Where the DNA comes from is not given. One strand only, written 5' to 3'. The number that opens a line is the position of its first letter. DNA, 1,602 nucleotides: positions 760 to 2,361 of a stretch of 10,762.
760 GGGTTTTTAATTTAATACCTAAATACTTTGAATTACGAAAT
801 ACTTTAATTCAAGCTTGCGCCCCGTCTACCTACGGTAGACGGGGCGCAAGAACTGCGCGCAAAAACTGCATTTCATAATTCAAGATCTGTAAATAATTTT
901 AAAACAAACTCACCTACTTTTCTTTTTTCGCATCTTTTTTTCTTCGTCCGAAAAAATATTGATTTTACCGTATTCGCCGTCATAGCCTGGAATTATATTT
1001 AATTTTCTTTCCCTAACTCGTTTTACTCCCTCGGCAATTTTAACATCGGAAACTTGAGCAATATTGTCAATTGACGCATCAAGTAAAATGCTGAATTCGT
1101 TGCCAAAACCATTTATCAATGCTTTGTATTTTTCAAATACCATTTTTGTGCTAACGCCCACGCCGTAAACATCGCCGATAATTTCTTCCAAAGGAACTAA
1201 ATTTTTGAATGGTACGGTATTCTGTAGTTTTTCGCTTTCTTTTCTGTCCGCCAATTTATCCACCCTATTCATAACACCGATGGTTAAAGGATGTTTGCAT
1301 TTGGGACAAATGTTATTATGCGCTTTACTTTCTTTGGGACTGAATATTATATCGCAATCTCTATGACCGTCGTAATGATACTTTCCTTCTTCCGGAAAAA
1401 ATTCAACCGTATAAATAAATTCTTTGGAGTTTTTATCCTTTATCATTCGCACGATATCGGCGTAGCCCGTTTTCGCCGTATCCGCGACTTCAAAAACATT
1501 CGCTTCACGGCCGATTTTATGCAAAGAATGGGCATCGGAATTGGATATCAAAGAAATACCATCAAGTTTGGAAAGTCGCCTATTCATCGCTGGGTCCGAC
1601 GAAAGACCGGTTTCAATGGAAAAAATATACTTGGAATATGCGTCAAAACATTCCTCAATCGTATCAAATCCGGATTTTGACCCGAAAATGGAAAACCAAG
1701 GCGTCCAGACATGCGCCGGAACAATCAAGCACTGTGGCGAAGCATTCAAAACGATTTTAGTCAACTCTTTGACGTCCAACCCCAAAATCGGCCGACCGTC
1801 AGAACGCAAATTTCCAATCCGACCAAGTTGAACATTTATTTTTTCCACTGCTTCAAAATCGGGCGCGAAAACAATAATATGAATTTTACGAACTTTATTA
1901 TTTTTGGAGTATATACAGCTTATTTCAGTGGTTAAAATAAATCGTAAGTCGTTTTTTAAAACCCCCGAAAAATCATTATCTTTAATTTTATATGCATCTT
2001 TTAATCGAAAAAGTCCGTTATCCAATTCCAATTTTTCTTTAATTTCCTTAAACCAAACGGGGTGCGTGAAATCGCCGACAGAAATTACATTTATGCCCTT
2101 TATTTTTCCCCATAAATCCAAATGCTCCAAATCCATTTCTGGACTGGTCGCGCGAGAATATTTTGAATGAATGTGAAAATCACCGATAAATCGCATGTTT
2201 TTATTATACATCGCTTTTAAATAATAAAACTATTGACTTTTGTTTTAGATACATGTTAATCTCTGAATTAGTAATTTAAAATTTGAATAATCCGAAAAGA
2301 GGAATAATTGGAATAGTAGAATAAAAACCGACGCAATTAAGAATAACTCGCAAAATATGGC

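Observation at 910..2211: Endonuclease Q-like PHP plus zinc-ribbon protein in a bacterial genome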

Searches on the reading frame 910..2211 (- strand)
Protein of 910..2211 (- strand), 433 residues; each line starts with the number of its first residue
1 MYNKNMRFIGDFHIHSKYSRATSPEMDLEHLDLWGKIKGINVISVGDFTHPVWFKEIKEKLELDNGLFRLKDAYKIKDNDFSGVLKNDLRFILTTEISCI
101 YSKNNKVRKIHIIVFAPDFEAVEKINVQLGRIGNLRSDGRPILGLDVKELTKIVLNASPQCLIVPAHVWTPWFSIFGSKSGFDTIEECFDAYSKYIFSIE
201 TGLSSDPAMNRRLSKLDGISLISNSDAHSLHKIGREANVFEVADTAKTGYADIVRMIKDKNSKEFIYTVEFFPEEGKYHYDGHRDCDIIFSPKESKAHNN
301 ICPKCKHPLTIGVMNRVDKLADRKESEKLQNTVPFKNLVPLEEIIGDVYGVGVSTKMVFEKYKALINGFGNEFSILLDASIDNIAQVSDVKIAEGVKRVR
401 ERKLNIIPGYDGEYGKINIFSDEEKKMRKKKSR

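Call 3: search_protein_families(library=pfam, proteins=[window:910-2211:-], max_evalue=1)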
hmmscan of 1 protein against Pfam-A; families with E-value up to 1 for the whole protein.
window:910-2211:- (433 aa): 1 family
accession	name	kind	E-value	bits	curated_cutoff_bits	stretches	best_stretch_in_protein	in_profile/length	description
PF13263.12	PHP_C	-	0.0074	16.2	21.3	1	217-258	14-52/56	PHP-associated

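Call 4: search_protein_families(library=ncbifam, proteins=[window:910-2211:-], max_evalue=1)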
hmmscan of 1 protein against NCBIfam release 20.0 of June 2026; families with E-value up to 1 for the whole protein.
window:910-2211:- (433 aa): 2 families
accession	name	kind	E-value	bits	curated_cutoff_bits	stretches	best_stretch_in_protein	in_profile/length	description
TIGR00375.1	TIGR00375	hypoth_equivalog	1e-60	206.1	326.6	1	11-417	3-374/374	TIGR00375 family protein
TIGR00515.1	accD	equivalog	0.0011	18.3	317.45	1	285-337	31-83/285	acetyl-CoA carboxylase, carboxyltransferase subunit beta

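Call 5: search_solved_structures(query=window:910-2211:-, max_evalue=1, show_alignments=3)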
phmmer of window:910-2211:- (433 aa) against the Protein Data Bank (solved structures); distinct sequences matched with E-value up to 1: 7.
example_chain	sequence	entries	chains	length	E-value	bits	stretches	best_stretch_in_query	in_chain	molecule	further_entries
5zb8_A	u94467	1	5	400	1.2e-51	179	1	9-421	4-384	PfuEndoQ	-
7k31_A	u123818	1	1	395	5.8e-51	176.7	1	9-421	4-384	Endonuclease Q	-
7k30_A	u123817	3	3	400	6e-51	176.7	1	9-421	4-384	Endonuclease Q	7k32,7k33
1qup_A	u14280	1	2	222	0.39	12.5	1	223-289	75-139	SUPEROXIDE DISMUTASE 1 COPPER CHAPERONE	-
5u9m_B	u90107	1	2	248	0.49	12.2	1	223-289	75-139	Superoxide dismutase 1 copper chaperone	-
1jk9_B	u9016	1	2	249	0.5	12.2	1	223-289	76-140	copper chaperone for superoxide dismutase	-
1ej8_A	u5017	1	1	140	0.89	11.4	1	238-289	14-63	LYS7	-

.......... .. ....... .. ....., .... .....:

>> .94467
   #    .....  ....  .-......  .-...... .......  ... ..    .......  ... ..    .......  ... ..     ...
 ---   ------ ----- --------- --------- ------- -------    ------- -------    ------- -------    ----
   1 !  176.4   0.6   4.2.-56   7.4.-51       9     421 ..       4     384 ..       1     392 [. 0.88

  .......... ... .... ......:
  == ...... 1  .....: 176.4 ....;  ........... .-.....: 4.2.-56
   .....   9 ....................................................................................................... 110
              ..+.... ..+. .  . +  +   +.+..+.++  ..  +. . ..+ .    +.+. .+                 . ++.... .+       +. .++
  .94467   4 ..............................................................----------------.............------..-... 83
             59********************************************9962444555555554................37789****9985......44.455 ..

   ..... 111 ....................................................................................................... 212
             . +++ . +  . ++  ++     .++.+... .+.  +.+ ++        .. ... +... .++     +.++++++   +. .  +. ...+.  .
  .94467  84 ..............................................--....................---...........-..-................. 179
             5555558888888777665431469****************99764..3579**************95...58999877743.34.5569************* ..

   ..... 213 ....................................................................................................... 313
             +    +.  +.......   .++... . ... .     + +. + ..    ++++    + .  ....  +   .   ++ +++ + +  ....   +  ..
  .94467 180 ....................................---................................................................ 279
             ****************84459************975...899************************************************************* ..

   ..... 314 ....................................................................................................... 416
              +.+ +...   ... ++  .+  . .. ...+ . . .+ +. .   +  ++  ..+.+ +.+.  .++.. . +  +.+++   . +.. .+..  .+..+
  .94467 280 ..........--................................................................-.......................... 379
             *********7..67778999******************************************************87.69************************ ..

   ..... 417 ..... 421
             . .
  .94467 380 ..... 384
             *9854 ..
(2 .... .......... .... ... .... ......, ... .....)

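Call 8: find_homologous_proteins(query=window:910-2211:-, max_evalue=0.00001)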
Query window:910-2211:- (433 aa): 8000 proteins with E <= 0.00001 among 8000 candidates; the best 120 are listed.
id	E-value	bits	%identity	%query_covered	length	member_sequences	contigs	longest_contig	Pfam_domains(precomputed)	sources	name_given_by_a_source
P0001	7.1e-288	972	100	99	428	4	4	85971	PF27218.1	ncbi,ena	-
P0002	1.8e-241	819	83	99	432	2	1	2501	PF27218.1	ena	-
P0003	2.2e-241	819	82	99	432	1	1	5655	PF27218.1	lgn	-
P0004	5.8e-240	814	84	96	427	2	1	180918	PF27218.1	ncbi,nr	ncbi:MAG: DNA helicase UvrD [Parcubacteria group bacterium GW2011_GWA2_38_13b]|nr:MAG: DNA helicase 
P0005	1.6e-216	737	75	97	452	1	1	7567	PF27218.1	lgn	-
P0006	2.4e-182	624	64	98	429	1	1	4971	PF27218.1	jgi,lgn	-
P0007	3.6e-182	624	64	98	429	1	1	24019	PF27218.1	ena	-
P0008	9.5e-182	623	65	99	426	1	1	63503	PF27218.1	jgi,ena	-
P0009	1.5e-181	622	64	99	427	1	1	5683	PF27218.1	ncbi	-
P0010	2.6e-181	621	64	99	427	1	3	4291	PF27218.1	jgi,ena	-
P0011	3.7e-181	621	66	99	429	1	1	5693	PF27218.1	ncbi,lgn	-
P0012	2.7e-180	618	66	99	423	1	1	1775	PF13263.13,PF27218.1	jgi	-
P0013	1.3e-178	612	66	97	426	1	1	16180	PF27218.1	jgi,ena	-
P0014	6.8e-178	610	64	99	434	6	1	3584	PF27218.1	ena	-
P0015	7.1e-178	610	63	98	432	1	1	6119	PF27218.1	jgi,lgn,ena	-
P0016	1.4e-177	609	64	97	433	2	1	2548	PF27218.1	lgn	-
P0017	6.6e-177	607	64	99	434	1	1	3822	PF27218.1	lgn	-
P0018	1.2e-176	606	62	97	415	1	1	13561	PF27218.1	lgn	-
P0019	1.6e-176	605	64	97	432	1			PF27218.1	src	-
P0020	2.0e-176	605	63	99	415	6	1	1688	PF27218.1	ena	-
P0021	2.1e-176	605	64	98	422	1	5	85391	PF27218.1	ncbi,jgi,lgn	-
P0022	3.8e-176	604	66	99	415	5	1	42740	PF27218.1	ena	-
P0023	4.6e-176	604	64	99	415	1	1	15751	PF13263.13,PF27218.1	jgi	-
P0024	6.8e-176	603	65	96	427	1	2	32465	PF27218.1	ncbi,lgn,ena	-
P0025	9.0e-176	603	63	99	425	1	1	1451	PF27218.1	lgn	-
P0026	1.3e-175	602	64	99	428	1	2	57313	PF27218.1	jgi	jgi:uncharacterized protein (TIGR00375 family)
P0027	1.6e-175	602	65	99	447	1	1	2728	PF27218.1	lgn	-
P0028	1.6e-175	602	65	99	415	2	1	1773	PF27218.1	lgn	-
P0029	2.0e-175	602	65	98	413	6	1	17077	PF27218.1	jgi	jgi:uncharacterized protein (TIGR00375 family)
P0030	2.0e-175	602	62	97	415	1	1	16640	PF27218.1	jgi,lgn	-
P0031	2.4e-175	601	66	97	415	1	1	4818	PF27218.1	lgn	-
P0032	3.1e-175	601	65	99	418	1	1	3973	PF27218.1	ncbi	-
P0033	4.5e-175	601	63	98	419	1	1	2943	PF27218.1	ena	-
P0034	9.5e-175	599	65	99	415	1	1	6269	PF27218.1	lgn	-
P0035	1.2e-174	599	64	99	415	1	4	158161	PF13263.13,PF27218.1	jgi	-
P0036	1.5e-174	599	65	98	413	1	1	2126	PF27218.1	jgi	jgi:uncharacterized protein (TIGR00375 family)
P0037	1.7e-174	599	64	98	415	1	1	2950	PF27218.1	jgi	jgi:uncharacterized protein (TIGR00375 family)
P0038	1.7e-174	599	63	98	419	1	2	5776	PF27218.1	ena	-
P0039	1.9e-174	598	64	97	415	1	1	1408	PF27218.1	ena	-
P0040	2.1e-174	598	63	99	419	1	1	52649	PF27218.1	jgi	jgi:uncharacterized protein (TIGR00375 family)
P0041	2.2e-174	598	64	99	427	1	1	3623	PF27218.1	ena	-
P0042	2.5e-174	598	63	98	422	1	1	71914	PF27218.1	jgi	jgi:uncharacterized protein (TIGR00375 family)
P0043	2.7e-174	598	64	99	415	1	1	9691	PF27218.1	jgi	jgi:uncharacterized protein (TIGR00375 family)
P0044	2.8e-174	598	65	98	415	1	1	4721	PF27218.1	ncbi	-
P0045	2.8e-174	598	64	99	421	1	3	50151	PF27218.1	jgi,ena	-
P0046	3.2e-174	598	63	99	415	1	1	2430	PF27218.1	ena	-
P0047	3.4e-174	598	64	99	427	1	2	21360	PF27218.1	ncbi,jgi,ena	-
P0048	5.1e-174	597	64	99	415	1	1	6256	PF27218.1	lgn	-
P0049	6.5e-174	597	62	97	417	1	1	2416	PF27218.1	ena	-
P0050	6.7e-174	597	62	97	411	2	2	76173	PF27218.1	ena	-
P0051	7.0e-174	597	64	98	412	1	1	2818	PF27218.1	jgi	jgi:DNA helicase II / ATP-dependent DNA helicase PcrA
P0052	7.1e-174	597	63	99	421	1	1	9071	PF27218.1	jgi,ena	-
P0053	7.2e-174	597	64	97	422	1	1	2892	PF27218.1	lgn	-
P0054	8.1e-174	596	62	97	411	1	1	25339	PF27218.1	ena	-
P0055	8.1e-174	596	65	98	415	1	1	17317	PF27218.1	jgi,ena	-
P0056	8.3e-174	596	63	99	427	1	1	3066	PF27218.1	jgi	-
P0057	8.7e-174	596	63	98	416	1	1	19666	PF27218.1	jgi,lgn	jgi:uncharacterized protein (TIGR00375 family)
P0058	8.7e-174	596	65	98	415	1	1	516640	PF27218.1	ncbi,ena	-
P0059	9.0e-174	596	65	98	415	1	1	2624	PF27218.1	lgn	-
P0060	1.1e-173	596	64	98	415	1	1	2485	PF27218.1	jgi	-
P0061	1.7e-173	595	61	97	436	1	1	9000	PF27218.1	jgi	-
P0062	2.3e-173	595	64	97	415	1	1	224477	PF27218.1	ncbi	-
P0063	2.5e-173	595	63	98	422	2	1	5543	PF27218.1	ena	-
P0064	2.6e-173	595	63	99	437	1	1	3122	PF27218.1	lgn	-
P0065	2.9e-173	595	65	97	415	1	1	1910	PF27218.1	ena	-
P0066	3.0e-173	595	61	97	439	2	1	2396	PF27218.1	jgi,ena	-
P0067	3.1e-173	594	62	97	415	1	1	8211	PF27218.1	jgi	-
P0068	3.3e-173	594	64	97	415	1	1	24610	PF13263.13,PF27218.1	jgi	jgi:uncharacterized protein (TIGR00375 family)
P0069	3.4e-173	594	62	99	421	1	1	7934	PF27218.1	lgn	-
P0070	4.1e-173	594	61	100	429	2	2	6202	PF27218.1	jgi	-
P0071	4.7e-173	594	65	98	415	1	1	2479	PF27218.1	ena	-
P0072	5.6e-173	594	64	97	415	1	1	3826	PF27218.1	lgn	-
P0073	5.8e-173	594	64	98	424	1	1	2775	PF27218.1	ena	-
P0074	5.9e-173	594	64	99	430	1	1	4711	PF13263.13,PF27218.1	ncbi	-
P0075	6.4e-173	593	63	98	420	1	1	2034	PF27218.1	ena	-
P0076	6.6e-173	593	63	98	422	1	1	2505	PF27218.1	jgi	-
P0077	7.4e-173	593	63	99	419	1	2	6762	PF27218.1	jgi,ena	-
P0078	7.6e-173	593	64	97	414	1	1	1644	PF27218.1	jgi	-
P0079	7.7e-173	593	63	97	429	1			PF27218.1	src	-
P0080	8.2e-173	593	63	97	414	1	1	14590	PF27218.1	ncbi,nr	ncbi:DNA helicase UvrD [Patescibacteria group bacterium]|nr:DNA helicase UvrD [Patescibacteria group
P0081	8.5e-173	593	62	99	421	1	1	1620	PF27218.1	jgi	-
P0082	8.5e-173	593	63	99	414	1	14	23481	PF27218.1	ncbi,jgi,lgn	-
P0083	8.6e-173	593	64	99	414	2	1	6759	PF27218.1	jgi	-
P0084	8.7e-173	593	64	98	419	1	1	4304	PF27218.1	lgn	-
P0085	9.2e-173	593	65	99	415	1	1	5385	PF27218.1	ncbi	-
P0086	1.0e-172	593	65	97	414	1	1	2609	PF27218.1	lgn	-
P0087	1.1e-172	593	62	97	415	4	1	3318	PF27218.1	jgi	-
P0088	1.1e-172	593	62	99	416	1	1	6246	PF27218.1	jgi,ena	-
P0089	1.1e-172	593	63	99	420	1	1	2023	PF27218.1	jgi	-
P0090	1.1e-172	593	61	100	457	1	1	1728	PF27218.1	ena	-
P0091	1.2e-172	593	62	99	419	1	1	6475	PF27218.1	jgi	-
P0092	1.3e-172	592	64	96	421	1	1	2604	PF27218.1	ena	-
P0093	1.5e-172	592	64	98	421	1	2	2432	PF27218.1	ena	-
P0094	1.6e-172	592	64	98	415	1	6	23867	PF27218.1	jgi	jgi:uncharacterized protein (TIGR00375 family)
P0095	1.9e-172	592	64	99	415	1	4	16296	PF27218.1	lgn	-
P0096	2.1e-172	592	64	98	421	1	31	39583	PF27218.1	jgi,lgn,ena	-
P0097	2.2e-172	592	64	98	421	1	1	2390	PF27218.1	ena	-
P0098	2.2e-172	592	63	99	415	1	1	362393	PF27218.1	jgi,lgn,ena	-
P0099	2.2e-172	592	64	97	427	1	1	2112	PF27218.1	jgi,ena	-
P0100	2.2e-172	592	61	97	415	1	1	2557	PF13263.13,PF27218.1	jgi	-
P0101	2.7e-172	591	62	97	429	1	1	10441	PF27218.1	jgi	-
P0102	2.9e-172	591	64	98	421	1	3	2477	PF27218.1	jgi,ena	-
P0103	3.0e-172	591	64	97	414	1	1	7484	PF27218.1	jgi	-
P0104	3.2e-172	591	64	99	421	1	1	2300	PF27218.1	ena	-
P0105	3.3e-172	591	64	97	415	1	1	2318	PF27218.1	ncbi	-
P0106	3.4e-172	591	65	98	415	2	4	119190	PF27218.1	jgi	jgi:uncharacterized protein (TIGR00375 family)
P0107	3.6e-172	591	59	99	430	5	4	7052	PF27218.1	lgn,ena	-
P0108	3.8e-172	591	61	97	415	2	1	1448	PF27218.1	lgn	-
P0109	3.8e-172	591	62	97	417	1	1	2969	PF27218.1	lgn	-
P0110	4.2e-172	591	64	97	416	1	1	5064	PF27218.1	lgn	-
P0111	4.2e-172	591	63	98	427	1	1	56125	PF27218.1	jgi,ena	-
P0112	4.7e-172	591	63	99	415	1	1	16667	PF27218.1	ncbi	-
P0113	5.0e-172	590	62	97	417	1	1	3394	PF27218.1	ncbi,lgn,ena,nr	ncbi:MAG TPA: DNA helicase UvrD [Candidatus Wildermuthbacteria bacterium]|nr:DNA helicase UvrD [Cand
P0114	5.0e-172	590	64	99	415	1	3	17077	PF27218.1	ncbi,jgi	-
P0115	5.7e-172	590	62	97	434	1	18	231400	PF27218.1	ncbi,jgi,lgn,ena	-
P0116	6.5e-172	590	62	97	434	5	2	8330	PF27218.1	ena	-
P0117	6.6e-172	590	63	98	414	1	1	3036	PF27218.1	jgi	jgi:uncharacterized protein (TIGR00375 family)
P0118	7.1e-172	590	65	97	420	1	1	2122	PF27218.1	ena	-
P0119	7.2e-172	590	63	97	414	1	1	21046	PF27218.1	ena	-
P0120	7.3e-172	590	64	99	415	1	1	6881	PF27218.1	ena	-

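Call 24: find_encoding_contigs(protein=P0001, flank=10000, max_places=4)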
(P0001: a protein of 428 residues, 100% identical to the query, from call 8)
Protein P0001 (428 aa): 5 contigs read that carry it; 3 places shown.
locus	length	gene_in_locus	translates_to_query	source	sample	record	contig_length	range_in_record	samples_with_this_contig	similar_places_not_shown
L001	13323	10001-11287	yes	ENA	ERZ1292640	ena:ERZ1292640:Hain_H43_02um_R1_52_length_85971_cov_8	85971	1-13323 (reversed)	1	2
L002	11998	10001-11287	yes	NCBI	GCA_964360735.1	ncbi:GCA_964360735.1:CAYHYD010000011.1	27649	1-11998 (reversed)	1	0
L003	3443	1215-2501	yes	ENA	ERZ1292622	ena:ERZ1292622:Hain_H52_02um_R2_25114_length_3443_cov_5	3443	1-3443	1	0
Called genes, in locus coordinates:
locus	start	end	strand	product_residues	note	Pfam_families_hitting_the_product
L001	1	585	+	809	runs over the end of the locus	PF00521:DNA_topoisoIV, PF03989:DNA_gyraseA_C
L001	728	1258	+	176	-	PF01135:PCMT, PF01209:Ubie_methyltran, PF03848:TehB (weak), PF05175:MTS, PF13847:Methyltransf_31, PF08241:Methyltransf_11, PF08242:Methyltransf_12, PF13649:Methyltransf_25, +2 more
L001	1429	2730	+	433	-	PF01547:SBP_bac_1, PF13416:SBP_bac_8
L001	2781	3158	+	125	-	-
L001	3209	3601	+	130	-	PF18895:T4SS_pilin (weak)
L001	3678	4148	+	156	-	PF18895:T4SS_pilin (faint)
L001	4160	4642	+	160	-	PF18895:T4SS_pilin (weak)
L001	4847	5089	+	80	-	-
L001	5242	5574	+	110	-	PF04956:TrbC (weak), PF18895:T4SS_pilin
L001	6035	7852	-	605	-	PF06480:FtsH_ext, PF00004:AAA, PF07728:AAA_5 (weak), PF17862:AAA_lid_3, PF01434:Peptidase_M41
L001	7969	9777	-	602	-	PF01145:Band_7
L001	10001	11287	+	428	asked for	PF27218:MJ0043_C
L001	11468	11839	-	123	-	-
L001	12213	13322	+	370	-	?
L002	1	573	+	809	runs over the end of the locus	PF00521:DNA_topoisoIV, PF03989:DNA_gyraseA_C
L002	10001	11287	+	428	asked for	PF27218:MJ0043_C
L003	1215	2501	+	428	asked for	PF27218:MJ0043_C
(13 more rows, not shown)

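Call 30: search_dna_similar(query=window:910-2211:-, collection=phages, mode=protein, max_evalue=0.001, max_rows=15)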
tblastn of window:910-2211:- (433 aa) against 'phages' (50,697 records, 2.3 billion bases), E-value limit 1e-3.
No match.

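Call 31: search_dna_similar(query=window:910-2211:-, collection=plasmids, mode=protein, max_evalue=0.001, max_rows=25)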
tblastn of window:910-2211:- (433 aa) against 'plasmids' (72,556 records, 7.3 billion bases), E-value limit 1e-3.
Records with a match: 1; places in all: 1; records where one place covers at least 80% of the query: 1.
Best place of each record, by identity: <60% 1.
By first word of the organism name: Brevibacillus 1.
By predicted mobility (MOB-suite, as given by PLSDB): non-mobilizable 1.
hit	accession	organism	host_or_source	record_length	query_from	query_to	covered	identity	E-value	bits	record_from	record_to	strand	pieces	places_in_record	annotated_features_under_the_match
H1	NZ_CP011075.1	Brevibacillus laterosporus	Oryza sativa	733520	8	417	95%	24.8%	3e-20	100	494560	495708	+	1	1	endonuclease Q family protein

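Call 32: get_annotated_region(hit=H1, flank=3000)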
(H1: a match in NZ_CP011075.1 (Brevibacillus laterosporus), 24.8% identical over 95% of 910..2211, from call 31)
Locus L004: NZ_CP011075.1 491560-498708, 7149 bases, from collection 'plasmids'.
description: Brevibacillus laterosporus strain B9 plasmid unnamed1, complete sequence
organism: Brevibacillus laterosporus (NCBI taxid 1465)
taxonomy: Bacteria; Bacillota; Bacilli; Bacillales; Paenibacillaceae; Brevibacillus; Brevibacillus laterosporus
host: -; source: Oryza sativa; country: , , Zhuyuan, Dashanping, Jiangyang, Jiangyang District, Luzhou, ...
typing (MOB-suite, as given by PLSDB): non-mobilizable
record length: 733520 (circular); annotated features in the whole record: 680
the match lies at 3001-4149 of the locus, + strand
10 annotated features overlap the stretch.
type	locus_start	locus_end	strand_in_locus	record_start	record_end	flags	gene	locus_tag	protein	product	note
CDS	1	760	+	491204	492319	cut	-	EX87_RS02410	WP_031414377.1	M20/M25/M40 family metallo-hydrolase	-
CDS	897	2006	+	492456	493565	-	-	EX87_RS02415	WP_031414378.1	DUF3866 family protein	-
CDS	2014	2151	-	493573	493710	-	-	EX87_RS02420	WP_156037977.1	Z-ring formation inhibitor MciZ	-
CDS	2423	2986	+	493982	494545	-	-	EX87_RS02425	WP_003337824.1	NUDIX hydrolase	-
CDS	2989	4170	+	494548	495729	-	-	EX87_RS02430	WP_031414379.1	endonuclease Q family protein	-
CDS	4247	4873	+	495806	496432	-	spoIIM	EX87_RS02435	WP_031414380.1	stage II sporulation protein M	GO:0030436 - asexual sporulation [Evidence IEA]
CDS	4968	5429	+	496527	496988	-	-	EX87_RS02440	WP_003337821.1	Fur family transcriptional regulator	GO:0006355 - regulation of DNA-templated transcription [Evidence IEA]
CDS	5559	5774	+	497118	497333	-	-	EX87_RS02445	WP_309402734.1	DUF4227 family protein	-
CDS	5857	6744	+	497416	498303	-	xerD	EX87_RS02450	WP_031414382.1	site-specific tyrosine recombinase XerD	GO:0006310 - DNA recombination [Evidence IEA]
CDS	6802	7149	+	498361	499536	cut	deoB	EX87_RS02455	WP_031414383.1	phosphopentomutase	GO:0006139 - nucleobase-containing compound metabolic process [Evidence IEA]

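Call 33: predict_structure(alignment_id=A1)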
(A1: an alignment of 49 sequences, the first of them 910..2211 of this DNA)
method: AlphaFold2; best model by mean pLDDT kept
length: 433 residues; sequences in the alignment: 49
mean_pLDDT: 86.8   pTM: 0.88
mean pLDDT of the five models: 86.8, 86.2, 84.0, 83.6, 79.4
residues with pLDDT >= 90: 234; 70-90: 157; 50-70: 37; < 50: 5
segments of 3 or more residues with pLDDT < 50: none
pLDDT, mean of each block of 10 residues (from residue 1): 75 90 94 96 94 95 95 93 82 93 78 96 94 62 80 97 91 81 87 94 73 88 87 91 94 95 89 60 84 89 93 86 82 85 92 93 95 95 94 94 75 69 73 51
secondary structure, 60 per line:
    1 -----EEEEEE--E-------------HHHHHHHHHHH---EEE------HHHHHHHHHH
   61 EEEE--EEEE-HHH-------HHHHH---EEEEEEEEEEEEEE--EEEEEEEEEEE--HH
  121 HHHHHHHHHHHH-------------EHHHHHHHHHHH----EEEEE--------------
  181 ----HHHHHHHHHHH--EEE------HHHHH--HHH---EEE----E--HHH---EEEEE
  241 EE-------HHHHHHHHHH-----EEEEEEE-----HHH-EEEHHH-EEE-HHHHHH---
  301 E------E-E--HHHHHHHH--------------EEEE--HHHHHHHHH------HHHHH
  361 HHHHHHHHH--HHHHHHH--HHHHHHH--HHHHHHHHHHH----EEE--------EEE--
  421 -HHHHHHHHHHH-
elements in order: E6-11 H28-38 E42-44 H51-60 E61-64 E67-70 H82-86 E90-103 E106-116 H119-132 H147-157 E162-166 H185-195 E198-200 H207-211 E220-222 E236-242 H250-259 E265-271 E281-283 E288-290 H292-297 H313-320 E335-338 H341-349 H356-369 H372-378 H381-387 H390-400 E405-407 E416-418 H422-432
